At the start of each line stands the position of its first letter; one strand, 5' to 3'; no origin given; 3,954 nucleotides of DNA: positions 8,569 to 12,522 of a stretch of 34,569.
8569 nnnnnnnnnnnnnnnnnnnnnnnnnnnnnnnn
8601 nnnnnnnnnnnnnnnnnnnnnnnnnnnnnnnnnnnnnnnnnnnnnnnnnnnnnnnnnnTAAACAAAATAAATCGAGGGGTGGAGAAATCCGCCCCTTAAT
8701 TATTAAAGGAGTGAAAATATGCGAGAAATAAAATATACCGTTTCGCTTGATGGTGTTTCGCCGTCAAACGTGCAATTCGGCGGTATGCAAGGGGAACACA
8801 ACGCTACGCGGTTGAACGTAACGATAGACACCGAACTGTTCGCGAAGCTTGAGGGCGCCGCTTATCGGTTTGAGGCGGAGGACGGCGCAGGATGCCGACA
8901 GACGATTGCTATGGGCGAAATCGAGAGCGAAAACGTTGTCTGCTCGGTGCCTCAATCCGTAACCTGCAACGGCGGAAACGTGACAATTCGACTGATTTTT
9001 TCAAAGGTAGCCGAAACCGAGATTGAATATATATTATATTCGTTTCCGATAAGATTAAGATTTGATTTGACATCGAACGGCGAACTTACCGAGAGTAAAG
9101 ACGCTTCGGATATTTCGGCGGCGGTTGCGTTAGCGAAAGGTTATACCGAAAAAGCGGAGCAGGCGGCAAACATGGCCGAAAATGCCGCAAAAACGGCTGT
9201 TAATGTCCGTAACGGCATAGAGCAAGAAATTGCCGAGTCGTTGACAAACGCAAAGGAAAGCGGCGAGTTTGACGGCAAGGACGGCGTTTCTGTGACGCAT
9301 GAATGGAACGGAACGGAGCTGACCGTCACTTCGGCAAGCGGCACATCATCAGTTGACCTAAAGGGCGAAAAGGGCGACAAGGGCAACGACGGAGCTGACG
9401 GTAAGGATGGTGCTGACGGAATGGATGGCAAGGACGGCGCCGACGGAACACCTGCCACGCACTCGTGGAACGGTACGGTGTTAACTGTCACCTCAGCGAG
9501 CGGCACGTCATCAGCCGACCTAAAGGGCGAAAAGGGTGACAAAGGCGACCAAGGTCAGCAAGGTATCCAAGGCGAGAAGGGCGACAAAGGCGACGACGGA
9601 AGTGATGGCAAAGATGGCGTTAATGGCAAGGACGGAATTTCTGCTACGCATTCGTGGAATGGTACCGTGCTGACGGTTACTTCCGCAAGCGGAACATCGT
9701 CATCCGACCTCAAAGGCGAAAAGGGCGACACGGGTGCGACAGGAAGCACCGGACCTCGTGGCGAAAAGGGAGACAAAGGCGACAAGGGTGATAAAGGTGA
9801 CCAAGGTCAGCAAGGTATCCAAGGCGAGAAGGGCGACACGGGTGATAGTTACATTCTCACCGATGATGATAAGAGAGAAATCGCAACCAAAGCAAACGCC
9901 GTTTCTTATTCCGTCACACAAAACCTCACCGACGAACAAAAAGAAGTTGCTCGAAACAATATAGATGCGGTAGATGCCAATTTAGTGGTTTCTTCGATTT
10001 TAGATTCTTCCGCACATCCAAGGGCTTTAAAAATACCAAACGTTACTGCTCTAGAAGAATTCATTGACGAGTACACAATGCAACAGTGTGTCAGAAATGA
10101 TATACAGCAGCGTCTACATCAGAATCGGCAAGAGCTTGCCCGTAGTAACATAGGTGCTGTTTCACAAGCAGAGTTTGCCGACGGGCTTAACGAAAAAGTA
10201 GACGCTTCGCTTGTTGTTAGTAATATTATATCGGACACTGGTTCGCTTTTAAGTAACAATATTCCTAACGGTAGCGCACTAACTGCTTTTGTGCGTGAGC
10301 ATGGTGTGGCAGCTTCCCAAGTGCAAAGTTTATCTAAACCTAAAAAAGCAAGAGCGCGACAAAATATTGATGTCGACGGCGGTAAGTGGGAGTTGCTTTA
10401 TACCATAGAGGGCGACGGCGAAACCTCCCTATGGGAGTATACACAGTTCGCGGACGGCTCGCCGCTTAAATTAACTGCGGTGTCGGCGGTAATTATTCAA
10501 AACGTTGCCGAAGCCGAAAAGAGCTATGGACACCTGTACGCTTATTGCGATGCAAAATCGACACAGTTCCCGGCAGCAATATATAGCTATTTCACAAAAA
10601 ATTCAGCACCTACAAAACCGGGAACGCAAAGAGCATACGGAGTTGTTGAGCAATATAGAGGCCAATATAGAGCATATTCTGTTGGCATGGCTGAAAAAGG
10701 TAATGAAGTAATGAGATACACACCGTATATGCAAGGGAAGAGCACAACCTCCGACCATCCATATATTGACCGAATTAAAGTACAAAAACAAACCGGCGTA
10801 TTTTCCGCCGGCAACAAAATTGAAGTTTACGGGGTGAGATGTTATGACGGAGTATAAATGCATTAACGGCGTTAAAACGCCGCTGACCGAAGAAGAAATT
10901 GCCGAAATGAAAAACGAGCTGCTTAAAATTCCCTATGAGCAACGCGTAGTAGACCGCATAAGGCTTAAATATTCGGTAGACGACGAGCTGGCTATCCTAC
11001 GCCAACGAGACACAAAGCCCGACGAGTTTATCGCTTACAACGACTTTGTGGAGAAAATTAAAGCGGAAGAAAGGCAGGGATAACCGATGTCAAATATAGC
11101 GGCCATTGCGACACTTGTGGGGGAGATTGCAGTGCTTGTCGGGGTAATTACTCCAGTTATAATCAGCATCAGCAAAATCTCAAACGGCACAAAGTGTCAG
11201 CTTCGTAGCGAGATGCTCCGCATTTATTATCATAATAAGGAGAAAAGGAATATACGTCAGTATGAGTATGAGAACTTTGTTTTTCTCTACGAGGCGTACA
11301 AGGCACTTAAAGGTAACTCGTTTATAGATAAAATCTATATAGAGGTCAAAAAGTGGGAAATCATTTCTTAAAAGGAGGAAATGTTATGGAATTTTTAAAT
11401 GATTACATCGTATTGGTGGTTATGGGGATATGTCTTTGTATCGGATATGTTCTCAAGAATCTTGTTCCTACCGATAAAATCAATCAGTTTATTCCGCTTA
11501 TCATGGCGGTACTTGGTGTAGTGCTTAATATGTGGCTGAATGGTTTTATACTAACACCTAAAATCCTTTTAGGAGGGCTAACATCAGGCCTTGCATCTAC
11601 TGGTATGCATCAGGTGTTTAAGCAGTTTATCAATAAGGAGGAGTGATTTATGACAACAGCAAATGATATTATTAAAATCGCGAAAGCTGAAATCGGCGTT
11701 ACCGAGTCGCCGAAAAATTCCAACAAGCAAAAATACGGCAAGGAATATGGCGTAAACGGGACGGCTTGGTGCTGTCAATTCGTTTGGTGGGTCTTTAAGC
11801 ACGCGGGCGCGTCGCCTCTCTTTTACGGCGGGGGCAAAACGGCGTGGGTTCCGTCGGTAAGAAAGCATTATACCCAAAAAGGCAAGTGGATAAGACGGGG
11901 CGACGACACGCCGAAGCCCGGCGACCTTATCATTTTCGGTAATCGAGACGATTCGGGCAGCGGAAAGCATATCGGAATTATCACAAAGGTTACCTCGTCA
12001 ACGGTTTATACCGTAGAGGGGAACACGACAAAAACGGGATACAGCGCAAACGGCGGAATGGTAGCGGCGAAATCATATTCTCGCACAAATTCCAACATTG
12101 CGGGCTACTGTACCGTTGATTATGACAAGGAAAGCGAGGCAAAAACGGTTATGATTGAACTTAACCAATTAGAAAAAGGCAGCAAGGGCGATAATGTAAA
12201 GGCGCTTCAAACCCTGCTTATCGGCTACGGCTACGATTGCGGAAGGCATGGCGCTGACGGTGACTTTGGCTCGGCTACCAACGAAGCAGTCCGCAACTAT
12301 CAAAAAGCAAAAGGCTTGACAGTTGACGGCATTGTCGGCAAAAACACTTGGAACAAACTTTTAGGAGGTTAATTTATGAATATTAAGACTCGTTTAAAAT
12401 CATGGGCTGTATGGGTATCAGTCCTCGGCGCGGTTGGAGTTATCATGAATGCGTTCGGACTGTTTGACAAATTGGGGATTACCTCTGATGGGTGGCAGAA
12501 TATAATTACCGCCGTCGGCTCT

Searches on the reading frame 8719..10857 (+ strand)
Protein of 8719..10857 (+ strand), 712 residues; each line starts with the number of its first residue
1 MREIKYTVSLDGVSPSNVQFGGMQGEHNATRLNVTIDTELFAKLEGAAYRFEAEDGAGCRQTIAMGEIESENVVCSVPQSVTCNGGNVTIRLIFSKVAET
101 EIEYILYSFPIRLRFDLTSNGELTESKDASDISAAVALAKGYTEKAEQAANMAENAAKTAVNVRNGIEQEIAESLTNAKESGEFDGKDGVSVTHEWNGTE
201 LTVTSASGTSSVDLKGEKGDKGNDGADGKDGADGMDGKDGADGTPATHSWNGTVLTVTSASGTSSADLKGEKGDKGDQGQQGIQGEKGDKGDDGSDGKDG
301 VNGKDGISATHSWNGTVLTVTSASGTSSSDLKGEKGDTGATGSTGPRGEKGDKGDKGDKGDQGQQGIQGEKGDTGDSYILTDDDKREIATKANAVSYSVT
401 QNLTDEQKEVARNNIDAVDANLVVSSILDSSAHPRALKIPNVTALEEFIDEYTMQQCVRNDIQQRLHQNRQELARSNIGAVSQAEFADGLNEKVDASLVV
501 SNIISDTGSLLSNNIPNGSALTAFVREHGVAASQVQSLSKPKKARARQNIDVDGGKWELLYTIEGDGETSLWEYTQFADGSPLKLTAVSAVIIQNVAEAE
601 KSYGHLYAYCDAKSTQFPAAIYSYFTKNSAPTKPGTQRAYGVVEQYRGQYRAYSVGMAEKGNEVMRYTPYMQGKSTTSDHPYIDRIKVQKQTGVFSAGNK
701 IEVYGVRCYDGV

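Call 7: search_protein_families(library=phrogs, proteins=[window:8719-10857:+], max_evalue=0.001)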
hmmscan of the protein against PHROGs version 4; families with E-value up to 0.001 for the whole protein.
window:8719-10857:+ (712 aa): 47 families (the best 25 are shown)
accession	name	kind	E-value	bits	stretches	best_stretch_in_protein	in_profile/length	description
phrog_32779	-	unknown function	6.2e-39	135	3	281-382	362-469/555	-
phrog_5073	-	tail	1.3e-27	98.1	2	270-528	264-475/519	tail fiber protein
phrog_6320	-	tail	3.6e-21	76.7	2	269-375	109-203/745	tail fiber protein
phrog_26246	-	tail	2.8e-18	67.2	2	268-417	108-256/329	tail protein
phrog_819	-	tail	1.9e-17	63.8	2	215-330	638-752/1024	tail protein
phrog_366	-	tail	2.9e-17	64.2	1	329-382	329-385/474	tail fiber protein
phrog_1806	-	tail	1.6e-16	61.5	2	264-376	133-231/276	collagen like minor tail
phrog_18350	-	tail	2e-16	61.4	2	123-312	44-205/253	tail fiber protein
phrog_8745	-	tail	1.1e-15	57.1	2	136-307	1306-1468/1803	tail fiber protein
phrog_10972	-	tail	1.5e-12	48.7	1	332-413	162-254/343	tail fiber protein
phrog_25888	-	unknown function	5.3e-12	46.6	2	332-411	226-289/325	-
phrog_38806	-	unknown function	7.5e-12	46.2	2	320-376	54-110/285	-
phrog_3904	-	tail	4.8e-11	42.7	2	328-373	581-626/1086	tail fiber protein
phrog_17587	-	tail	9.4e-11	41.9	1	291-352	157-220/641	tail fiber protein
phrog_33244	-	tail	1e-09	38.9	1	331-400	61-133/414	tail fiber protein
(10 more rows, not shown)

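Call 30: search_protein_families(library=pfam, proteins=[window:8719-10857:+], max_evalue=0.01)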
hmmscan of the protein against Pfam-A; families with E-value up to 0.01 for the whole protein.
window:8719-10857:+ (712 aa): 1 family
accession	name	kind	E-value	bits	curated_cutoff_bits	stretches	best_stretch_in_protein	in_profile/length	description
PF01391.23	Collagen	-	2.2e-20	72.6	27.2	3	332-375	12-55/60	Collagen triple helix repeat (20 copies)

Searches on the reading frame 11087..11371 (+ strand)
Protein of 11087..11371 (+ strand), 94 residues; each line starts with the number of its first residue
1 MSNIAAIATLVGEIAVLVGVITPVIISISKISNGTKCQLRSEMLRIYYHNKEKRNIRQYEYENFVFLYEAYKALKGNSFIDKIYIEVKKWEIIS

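Call 7: search_protein_families(library=phrogs, proteins=[window:11087-11371:+], max_evalue=0.001)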
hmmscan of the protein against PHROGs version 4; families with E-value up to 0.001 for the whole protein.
window:11087-11371:+ (94 aa): 1 family
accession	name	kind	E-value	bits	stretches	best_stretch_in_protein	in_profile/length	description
phrog_4105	-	unknown function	4.7e-10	40.7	1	29-89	35-95/103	-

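Call 30: search_protein_families(library=pfam, proteins=[window:11087-11371:+], max_evalue=0.01)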
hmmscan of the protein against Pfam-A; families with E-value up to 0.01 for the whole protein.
window:11087-11371:+ (94 aa): 0 families

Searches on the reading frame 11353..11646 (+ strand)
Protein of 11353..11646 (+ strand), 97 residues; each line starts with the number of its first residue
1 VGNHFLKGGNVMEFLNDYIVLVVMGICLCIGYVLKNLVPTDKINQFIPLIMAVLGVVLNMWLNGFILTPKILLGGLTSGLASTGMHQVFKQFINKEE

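Call 7: search_protein_families(library=phrogs, proteins=[window:11353-11646:+], max_evalue=0.001)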
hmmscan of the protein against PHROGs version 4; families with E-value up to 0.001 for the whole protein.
window:11353-11646:+ (97 aa): 2 families
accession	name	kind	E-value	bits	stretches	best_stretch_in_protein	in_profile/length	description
phrog_1129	-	lysis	8.7e-22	78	1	12-96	3-84/86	holin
phrog_1299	-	lysis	0.00042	21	1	12-92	2-83/100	holin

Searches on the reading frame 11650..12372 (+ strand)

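Call 7: search_protein_families(library=phrogs, proteins=[window:11650-12372:+], max_evalue=0.001)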
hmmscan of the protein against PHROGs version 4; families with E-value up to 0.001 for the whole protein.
window:11650-12372:+ (240 aa): 20 families
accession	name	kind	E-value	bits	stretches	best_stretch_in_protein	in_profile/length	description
phrog_21357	-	lysis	6.2e-32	111.8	1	3-168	3-170/225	endolysin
phrog_9589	-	lysis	2.7e-26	94.1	1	2-163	2-162/281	endolysin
phrog_21825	-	lysis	6.8e-26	92.4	1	1-235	1-254/289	endolysin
phrog_2649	-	lysis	1.7e-18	68.4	1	136-238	160-236/261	endolysin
phrog_1493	-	lysis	6.2e-18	66.1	1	76-238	162-306/394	endolysin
phrog_38078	-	unknown function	1e-17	65.5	1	34-157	82-208/423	-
phrog_17214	-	lysis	4.1e-13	50.7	1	173-238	244-313/322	endolysin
phrog_1224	-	head and packaging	4.9e-13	50.1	1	174-237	4-64/438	endolysin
phrog_6745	-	lysis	6.5e-09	36.1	1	70-237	220-338/396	endolysin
phrog_1512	-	lysis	5.6e-08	34.1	1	158-237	158-242/314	endolysin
phrog_1259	-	tail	4.7e-07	28.9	1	4-130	988-1113/1179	baseplate hub subunit and tail lysozyme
phrog_880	-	lysis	3e-06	27.9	1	171-237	364-431/435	endolysin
phrog_23452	-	unknown function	3.7e-06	28.1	1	173-237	54-121/135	-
phrog_6219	-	lysis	4.5e-06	27.4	1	146-237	219-307/326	endolysin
phrog_7887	-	lysis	4.6e-06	27.5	1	60-167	46-149/238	endolysin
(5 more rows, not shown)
